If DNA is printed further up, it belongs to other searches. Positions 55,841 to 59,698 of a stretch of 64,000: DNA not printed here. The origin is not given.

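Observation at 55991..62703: Second giant FtsK/HerA-like ATPase plus four membrane or secreted proteins fused onto the front of the Tad operon: candidate hybrid translocation apparatus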

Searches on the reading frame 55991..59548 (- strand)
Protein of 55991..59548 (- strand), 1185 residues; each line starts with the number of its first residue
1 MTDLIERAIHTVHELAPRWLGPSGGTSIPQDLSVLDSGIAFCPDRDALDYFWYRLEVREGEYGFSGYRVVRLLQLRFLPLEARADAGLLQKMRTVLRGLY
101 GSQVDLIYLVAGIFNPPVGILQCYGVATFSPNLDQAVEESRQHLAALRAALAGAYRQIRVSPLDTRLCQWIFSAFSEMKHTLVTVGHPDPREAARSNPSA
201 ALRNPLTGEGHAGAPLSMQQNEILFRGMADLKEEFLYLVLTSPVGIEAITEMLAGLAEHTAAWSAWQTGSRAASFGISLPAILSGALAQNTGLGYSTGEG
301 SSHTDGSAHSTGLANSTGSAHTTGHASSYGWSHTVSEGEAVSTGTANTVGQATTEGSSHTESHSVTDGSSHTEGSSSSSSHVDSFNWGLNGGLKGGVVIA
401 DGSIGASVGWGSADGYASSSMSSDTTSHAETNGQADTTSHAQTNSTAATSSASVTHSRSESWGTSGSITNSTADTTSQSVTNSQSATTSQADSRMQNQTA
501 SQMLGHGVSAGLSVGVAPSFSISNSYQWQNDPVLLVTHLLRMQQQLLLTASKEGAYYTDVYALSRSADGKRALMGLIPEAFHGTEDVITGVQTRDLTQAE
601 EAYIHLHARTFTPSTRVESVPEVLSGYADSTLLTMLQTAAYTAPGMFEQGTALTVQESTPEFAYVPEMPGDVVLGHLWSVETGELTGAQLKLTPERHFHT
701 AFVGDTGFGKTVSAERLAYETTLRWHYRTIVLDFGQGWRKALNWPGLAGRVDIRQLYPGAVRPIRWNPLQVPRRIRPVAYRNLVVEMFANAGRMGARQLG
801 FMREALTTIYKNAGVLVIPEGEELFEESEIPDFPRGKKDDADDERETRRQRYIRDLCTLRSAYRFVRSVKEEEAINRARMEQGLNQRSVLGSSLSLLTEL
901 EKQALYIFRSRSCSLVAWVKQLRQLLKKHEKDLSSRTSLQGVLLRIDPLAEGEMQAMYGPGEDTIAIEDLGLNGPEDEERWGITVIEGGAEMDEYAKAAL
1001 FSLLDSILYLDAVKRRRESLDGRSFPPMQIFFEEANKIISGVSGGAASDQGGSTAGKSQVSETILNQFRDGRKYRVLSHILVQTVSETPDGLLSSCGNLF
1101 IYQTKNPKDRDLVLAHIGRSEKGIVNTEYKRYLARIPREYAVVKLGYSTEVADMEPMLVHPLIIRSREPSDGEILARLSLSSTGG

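Call 5: search_protein_families(library=pfam, proteins=[window:55991-59548:-], max_evalue=0.01)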
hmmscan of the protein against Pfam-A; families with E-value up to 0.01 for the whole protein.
window:55991-59548:- (1185 aa): 0 families

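Call 6: search_protein_families(library=ncbifam, proteins=[window:55991-59548:-], max_evalue=0.01)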
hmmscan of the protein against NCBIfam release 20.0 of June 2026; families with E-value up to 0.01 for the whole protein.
window:55991-59548:- (1185 aa): 1 family
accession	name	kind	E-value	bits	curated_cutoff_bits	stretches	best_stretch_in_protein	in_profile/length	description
NF033849.1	ser_rich_anae_1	subfamily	0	1220.9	650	2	374-1177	435-1162/1163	serine-rich protein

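Call 8: search_solved_structures(query=window:55991-59548:-, max_evalue=1, show_alignments=2)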
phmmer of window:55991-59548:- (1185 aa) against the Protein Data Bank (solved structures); distinct sequences matched with E-value up to 1: 3.
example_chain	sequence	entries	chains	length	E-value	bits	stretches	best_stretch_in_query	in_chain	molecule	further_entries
8wiv_A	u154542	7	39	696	0.004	18.3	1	1027-1125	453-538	Helicase HerA central domain-containing protein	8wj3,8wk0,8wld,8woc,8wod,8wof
1t4k_B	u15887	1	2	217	0.37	11.8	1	407-493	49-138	IMMUNOGLOBULIN IGG1, HEAVY CHAIN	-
8yho_A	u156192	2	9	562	0.88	10.5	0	1005-1118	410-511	DUF87 domain-containing protein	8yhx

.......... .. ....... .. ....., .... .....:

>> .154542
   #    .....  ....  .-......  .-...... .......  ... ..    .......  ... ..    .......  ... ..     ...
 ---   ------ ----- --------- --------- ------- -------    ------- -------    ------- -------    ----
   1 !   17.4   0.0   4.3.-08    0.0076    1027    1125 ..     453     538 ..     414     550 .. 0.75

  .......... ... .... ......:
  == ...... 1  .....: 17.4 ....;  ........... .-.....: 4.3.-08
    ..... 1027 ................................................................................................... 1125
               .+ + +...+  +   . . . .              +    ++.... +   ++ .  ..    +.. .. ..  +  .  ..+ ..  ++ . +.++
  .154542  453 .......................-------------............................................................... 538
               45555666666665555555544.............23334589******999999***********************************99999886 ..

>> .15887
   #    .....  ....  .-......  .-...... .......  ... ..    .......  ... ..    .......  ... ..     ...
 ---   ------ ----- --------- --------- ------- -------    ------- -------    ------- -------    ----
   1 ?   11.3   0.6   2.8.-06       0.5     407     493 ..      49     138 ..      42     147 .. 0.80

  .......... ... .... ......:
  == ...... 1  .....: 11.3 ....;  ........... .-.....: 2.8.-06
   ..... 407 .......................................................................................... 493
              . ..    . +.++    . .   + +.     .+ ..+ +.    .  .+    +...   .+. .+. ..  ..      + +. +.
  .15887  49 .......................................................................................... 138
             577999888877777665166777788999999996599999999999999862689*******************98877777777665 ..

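Call 9: find_homologous_proteins(query=window:55991-59548:-, max_evalue=0.00001)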
Query window:55991-59548:- (1185 aa): 230 proteins with E <= 0.00001 among 8000 candidates; the best 120 are listed.
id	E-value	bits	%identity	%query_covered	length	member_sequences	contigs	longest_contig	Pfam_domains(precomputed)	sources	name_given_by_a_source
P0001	0.0e+0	2627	98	100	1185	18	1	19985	-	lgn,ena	-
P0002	0.0e+0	2060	77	99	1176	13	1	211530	-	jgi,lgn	-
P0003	0.0e+0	2045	76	99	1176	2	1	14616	-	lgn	-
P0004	0.0e+0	2031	76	99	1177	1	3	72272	-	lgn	-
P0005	0.0e+0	1449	59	97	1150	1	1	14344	-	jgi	jgi:hypothetical protein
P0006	0.0e+0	1445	58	98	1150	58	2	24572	-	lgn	-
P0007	0.0e+0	1425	57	99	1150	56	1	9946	-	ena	-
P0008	0.0e+0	1422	58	97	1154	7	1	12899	-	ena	-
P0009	0.0e+0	1422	58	98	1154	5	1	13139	-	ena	-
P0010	0.0e+0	1416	57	100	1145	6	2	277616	-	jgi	jgi:hypothetical protein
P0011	0.0e+0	1415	58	99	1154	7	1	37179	-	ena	-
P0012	0.0e+0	1413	58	98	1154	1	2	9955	-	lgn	-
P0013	0.0e+0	1412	57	98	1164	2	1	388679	-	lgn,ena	-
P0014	0.0e+0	1409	56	99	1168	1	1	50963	-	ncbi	-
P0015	0.0e+0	1408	56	99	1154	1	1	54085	-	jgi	jgi:hypothetical protein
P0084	0.0e+0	1298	53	98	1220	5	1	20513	-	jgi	-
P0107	0.0e+0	1233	51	99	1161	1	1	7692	PF12846.14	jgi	-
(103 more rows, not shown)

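Call 12: find_related_loci(query=A1, collection=genome_contigs, flank=10000)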
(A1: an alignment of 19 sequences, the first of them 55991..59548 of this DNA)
Query A1 (1185 aa) in genome_contigs; peptide patterns used: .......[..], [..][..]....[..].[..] (x = any residue, [..] = any of these).
308 stretches matched a pattern; 190 encode a relative of the query (tblastn E <= 1e-3); the best 80 are kept; 80 distinct loci.
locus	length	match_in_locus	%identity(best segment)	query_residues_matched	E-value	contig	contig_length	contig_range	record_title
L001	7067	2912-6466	95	1-1185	0e+0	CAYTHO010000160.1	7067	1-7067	MAG TPA_asm: uncultured Anaerolineaceae bacterium isolate SRP167436_co1_223 genome assembly, contig: NODE_17922_length_7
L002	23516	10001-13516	77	2-1179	0e+0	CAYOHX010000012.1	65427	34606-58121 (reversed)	MAG TPA_asm: uncultured Anaerolinea sp. isolate SRP167436_co1_87 genome assembly, contig: NODE_466_length_65427_cov_11.9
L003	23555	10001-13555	92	1-1185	0e+0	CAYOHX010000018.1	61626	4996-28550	MAG TPA_asm: uncultured Anaerolinea sp. isolate SRP167436_co1_87 genome assembly, contig: NODE_538_length_61626_cov_11.5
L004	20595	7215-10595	58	17-1178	0e+0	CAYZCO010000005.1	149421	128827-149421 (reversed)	MAG TPA_asm: uncultured Leptolinea sp. isolate binchicken_co27_189 genome assembly, contig: NODE_138_length_149421_cov_2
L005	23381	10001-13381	58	17-1178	0e+0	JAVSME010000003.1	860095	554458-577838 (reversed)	MAG: Bellilinea sp. isolate OMB012 c_000000000001, whole genome shotgun sequence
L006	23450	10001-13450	55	8-1178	0e+0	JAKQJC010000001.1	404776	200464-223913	MAG: Chloroflexota bacterium isolate USDV_maxbin.034 k141_248451, whole genome shotgun sequence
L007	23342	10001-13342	57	28-1178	0e+0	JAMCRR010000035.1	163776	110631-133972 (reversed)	MAG: Chloroflexota bacterium isolate FK_Sedi_A_Bin.25 NODE_83_length_163796_cov_3.68661, whole genome shotgun sequence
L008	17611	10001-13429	55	9-1178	0e+0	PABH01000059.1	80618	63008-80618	MAG: Anaerolineaceae bacterium isolate NAT124 MHASMcontig_962719, whole genome shotgun sequence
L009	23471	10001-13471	56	5-1183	0e+0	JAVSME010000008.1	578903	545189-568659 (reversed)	MAG: Bellilinea sp. isolate OMB012 c_000000000002, whole genome shotgun sequence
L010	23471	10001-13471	56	5-1183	0e+0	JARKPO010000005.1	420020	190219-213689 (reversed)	MAG: Levilinea sp. isolate D180_maxbin.003 k141_52975, whole genome shotgun sequence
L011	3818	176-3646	56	5-1183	0e+0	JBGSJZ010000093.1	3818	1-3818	MAG: Anaerolineaceae bacterium isolate JTS-AC169 k141_732417, whole genome shotgun sequence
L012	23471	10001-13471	55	5-1183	0e+0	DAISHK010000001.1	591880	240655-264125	MAG TPA_asm: Bellilinea sp. isolate CTOTU59 NODE_14_length_591880_cov_36.753202, whole genome shotgun sequence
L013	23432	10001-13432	56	19-1178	0e+0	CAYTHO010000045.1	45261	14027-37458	MAG TPA_asm: uncultured Anaerolineaceae bacterium isolate SRP167436_co1_223 genome assembly, contig: NODE_1024_length_45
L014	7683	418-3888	55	5-1183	0e+0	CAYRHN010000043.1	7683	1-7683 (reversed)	MAG TPA_asm: uncultured Anaerolineaceae bacterium isolate SRP216815_co1_295 genome assembly, contig: NODE_13490_length_7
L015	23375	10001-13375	55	28-1178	0e+0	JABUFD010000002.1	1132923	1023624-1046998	MAG: Anaerolineae bacterium isolate Ch9 NODE_4_length_1132923_cov_11.9157_ID_8686591, whole genome shotgun sequence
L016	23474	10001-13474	54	15-1178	0e+0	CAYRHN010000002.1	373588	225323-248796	MAG TPA_asm: uncultured Anaerolineaceae bacterium isolate SRP216815_co1_295 genome assembly, contig: NODE_23_length_3735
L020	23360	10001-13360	56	9-1180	0e+0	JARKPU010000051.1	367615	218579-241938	MAG: Anaerolinea sp. isolate D180_metabat.33 k141_62062, whole genome shotgun sequence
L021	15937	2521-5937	53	19-1180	0e+0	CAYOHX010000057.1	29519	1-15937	MAG TPA_asm: uncultured Anaerolinea sp. isolate SRP167436_co1_87 genome assembly, contig: NODE_2280_length_29519_cov_14.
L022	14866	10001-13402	57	19-1178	0e+0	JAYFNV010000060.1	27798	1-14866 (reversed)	MAG: Anaerolineaceae bacterium isolate 5C_40 c_5C_000000027476, whole genome shotgun sequence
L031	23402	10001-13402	57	19-1178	0e+0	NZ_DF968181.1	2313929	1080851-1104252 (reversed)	Flexilinea flocculi strain TC1, whole genome shotgun sequence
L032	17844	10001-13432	54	12-1178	0e+0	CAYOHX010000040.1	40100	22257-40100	MAG TPA_asm: uncultured Anaerolinea sp. isolate SRP167436_co1_87 genome assembly, contig: NODE_1305_length_40100_cov_13.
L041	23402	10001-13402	56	19-1178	0e+0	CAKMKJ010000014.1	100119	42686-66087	uncultured Anaerolineaceae bacterium isolate OKU9 genome assembly, contig: MEGAHIT_co_assembly_000000003058, whole genom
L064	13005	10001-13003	56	19-1044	0e+0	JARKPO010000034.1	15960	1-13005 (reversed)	MAG: Levilinea sp. isolate D180_maxbin.003 k141_125723, whole genome shotgun sequence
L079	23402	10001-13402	57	19-1178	0e+0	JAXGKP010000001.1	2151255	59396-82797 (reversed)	MAG: Anaerolineaceae bacterium isolate AnMBR.bin189 bin189_1, whole genome shotgun sequence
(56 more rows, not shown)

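Call 15: search_solved_structures(query=A1, max_evalue=1, show_alignments=3)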
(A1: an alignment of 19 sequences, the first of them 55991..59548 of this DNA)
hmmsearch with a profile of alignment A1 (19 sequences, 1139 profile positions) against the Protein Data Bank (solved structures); distinct sequences matched with E-value up to 1: 14.
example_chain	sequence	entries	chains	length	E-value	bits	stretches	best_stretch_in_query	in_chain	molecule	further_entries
8yho_A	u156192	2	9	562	1.1e-06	29.6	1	1017-1074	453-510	DUF87 domain-containing protein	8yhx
8wiv_A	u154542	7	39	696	1.4e-05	25.9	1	1021-1081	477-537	Helicase HerA central domain-containing protein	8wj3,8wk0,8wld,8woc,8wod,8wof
8ziq_M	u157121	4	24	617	6.8e-05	23.7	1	1001-1070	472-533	HerA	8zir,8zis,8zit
7nfx_b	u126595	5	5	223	0.00011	23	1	404-509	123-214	60S ribosomal protein L29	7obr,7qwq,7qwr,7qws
9c1m_M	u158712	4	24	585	0.0003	21.5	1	1020-1070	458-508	ATP-binding protein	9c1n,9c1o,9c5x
11he_29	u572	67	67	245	0.00033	21.4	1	404-495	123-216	Large ribosomal subunit protein eL29 | eL29 | 60S ribosomal protein L29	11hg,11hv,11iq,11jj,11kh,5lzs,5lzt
6d90_b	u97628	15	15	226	0.00049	20.8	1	404-495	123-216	eL29 | 60S ribosomal protein L29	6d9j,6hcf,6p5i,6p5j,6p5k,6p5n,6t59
8hyj_A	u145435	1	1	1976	0.0018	18.9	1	407-488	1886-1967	DNA-directed RNA polymerase V subunit 1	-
8xau_A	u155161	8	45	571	0.0029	18.3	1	1015-1070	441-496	ATP-binding protein | HerA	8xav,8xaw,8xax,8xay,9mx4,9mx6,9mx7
8cwy_A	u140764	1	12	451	0.03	14.9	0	996-1048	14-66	T32-15-1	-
8cws_A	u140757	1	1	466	0.045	14.3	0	1002-1048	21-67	F4132-2 Chain A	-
6su9_A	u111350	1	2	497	0.079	13.5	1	335-464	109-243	Pyridoxal kinase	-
8j4u_M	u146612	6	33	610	0.16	12.5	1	1019-1066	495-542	Nucleoside triphosphate hydrolase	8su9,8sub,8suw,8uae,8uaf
9x1l_A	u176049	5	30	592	0.6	10.6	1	1018-1071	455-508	DNA helicase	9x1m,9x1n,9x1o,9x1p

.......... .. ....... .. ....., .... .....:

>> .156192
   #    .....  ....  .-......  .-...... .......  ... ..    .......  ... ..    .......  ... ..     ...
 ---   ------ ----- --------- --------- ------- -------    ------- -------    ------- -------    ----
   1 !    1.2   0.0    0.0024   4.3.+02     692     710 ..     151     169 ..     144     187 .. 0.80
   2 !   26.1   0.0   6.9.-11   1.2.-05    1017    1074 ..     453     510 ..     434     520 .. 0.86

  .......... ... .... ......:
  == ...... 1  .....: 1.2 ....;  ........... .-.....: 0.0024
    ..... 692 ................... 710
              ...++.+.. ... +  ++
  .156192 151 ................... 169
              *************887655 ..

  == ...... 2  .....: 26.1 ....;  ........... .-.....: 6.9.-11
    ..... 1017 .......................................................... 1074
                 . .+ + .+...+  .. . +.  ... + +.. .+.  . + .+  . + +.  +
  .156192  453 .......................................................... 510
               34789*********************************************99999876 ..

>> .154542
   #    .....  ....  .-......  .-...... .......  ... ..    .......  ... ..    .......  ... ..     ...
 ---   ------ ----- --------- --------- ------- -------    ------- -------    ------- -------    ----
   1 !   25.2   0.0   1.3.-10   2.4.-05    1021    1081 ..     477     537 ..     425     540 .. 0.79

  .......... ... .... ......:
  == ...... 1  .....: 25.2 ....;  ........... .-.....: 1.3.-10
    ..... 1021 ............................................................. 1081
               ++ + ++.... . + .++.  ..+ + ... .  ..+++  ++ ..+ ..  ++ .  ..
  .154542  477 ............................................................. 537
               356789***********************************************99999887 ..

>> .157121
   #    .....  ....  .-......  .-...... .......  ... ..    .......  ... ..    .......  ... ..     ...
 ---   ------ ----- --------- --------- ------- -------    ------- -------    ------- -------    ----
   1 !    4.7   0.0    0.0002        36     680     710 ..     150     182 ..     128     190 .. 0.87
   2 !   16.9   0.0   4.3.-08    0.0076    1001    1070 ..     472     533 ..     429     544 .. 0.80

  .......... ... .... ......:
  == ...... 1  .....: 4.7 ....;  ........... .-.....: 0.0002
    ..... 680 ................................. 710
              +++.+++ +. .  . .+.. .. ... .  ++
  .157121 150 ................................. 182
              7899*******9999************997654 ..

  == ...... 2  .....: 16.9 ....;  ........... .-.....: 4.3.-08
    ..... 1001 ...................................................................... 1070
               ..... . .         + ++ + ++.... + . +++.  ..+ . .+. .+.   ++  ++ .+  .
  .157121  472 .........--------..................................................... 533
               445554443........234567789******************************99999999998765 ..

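Call 36: search_protein_families(library=padloc, proteins=[window:55991-59548:-], max_evalue=0.01)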
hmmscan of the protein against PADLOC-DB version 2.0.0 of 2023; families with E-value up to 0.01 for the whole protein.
window:55991-59548:- (1185 aa): 5 families
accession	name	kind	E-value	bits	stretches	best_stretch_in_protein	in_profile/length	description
PDLC04103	HerA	-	3.1e-05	20.5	1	1069-1125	474-530/579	-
PDLC04105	HerA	-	7.2e-05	19.5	1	1025-1124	417-508/576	-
PDLC04102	HerA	-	0.00011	18.7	1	1013-1113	495-581/654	-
PDLC04098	HerA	-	0.002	14.8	1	1008-1120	509-615/686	-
PDLC04140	mad8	-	0.0066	14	0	681-833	11-132/314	mads_8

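Call 37: search_protein_families(library=phrogs, proteins=[window:55991-59548:-], max_evalue=0.01)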
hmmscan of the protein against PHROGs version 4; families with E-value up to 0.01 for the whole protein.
window:55991-59548:- (1185 aa): 2 families
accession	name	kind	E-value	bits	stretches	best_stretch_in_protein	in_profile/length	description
phrog_7035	-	unknown function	0.0019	17.6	1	978-1113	445-567/969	-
phrog_2666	-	head and packaging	0.0026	17.5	0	1058-1122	438-502/555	terminase large subunit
